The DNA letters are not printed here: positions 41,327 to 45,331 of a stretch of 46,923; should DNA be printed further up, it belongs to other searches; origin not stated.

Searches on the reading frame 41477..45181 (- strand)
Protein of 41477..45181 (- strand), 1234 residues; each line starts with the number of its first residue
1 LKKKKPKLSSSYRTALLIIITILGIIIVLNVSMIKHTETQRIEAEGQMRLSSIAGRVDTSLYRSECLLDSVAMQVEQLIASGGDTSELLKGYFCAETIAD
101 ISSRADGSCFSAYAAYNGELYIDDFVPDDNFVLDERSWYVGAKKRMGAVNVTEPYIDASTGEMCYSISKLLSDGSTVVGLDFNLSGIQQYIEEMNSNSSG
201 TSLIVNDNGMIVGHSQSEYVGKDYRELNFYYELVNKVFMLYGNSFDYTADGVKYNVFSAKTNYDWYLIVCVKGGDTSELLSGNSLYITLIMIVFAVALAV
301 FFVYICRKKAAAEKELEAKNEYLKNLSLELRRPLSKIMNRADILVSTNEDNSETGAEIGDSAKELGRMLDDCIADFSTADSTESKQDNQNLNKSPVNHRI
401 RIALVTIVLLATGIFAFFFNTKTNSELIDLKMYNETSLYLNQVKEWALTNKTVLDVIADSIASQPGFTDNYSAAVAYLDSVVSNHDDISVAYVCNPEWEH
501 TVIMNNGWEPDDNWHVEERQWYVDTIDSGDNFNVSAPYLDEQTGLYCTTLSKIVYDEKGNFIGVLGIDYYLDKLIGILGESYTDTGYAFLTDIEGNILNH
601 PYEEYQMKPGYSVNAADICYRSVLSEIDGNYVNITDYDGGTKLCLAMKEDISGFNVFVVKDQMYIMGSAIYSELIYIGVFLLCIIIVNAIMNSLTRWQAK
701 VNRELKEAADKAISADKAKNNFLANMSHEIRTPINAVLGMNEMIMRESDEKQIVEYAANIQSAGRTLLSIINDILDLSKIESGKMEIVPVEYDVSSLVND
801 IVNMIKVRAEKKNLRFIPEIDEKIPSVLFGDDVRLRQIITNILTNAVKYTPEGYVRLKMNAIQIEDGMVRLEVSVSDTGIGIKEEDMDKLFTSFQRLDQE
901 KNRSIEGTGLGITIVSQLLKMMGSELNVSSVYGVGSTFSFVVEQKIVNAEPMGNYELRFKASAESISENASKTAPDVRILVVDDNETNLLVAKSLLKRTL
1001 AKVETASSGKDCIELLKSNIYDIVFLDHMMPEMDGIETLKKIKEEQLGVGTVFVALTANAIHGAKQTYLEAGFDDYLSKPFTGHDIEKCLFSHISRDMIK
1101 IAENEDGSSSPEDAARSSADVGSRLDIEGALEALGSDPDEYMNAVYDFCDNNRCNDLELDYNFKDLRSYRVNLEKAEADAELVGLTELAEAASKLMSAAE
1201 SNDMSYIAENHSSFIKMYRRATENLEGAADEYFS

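Call 42: search_protein_families(library=pfam, proteins=[window:41477-45181:-], max_evalue=0.001)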
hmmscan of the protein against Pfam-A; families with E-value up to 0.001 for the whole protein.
window:41477-45181:- (1234 aa): 5 families
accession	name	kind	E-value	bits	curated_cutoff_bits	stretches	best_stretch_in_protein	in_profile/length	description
PF02743.24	dCache_1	-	7.5e-29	101.4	45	2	455-605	30-195/240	Cache domain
PF02518.31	HATPase_c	-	1.1e-25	90.7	26.4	1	830-943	1-108/111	Histidine kinase-, DNA gyrase B-, and HSP90-like ATPase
PF00512.31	HisKA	-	1.1e-25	89.9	26.9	1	718-783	1-66/66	His Kinase A (phospho-acceptor) domain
PF00072.30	Response_reg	-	1.1e-23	84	30.2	1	979-1088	1-108/111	Response regulator receiver domain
PF22673.2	MCP-like_PDC_1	-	2.9e-12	47.4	27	1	473-574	18-111/113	Methyl-accepting chemotaxis protein-like, first PDC sensor domain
